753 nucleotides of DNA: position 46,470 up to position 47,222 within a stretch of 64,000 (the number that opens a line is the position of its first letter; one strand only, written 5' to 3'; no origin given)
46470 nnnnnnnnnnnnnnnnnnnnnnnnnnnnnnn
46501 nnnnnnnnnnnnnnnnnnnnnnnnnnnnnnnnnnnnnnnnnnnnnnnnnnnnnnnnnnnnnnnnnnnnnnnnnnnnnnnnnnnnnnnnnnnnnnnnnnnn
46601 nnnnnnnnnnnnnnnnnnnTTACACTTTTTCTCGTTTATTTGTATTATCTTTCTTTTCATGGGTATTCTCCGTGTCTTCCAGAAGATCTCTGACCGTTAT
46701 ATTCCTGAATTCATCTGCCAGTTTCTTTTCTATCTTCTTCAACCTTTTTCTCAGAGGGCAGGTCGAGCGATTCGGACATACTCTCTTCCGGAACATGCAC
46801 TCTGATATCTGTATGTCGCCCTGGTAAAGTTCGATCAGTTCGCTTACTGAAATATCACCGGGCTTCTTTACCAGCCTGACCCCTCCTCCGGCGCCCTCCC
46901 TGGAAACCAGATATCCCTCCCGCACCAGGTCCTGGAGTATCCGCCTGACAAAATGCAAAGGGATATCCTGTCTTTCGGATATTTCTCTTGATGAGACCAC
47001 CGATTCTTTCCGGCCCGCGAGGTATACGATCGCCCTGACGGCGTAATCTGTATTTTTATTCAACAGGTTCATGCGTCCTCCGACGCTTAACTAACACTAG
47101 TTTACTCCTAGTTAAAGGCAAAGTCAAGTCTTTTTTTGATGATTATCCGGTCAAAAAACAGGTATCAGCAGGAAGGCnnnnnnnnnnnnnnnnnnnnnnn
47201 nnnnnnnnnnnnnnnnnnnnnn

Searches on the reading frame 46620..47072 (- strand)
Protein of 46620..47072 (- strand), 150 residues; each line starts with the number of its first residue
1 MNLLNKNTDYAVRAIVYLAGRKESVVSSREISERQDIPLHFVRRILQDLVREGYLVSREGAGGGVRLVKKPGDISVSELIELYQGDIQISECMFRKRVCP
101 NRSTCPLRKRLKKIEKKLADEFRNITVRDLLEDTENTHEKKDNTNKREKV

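Call 11: search_protein_families(library=pfam, proteins=[window:46620-47072:-])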
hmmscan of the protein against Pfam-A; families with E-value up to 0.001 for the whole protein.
window:46620-47072:- (150 aa): 2 families
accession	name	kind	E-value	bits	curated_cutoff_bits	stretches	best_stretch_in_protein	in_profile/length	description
PF02082.26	Rrf2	-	2.2e-34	118.9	30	1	4-133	1-132/132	Iron-dependent Transcriptional regulator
PF12802.13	MarR_2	-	3.5e-05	24.3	27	1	12-61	8-56/61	MarR family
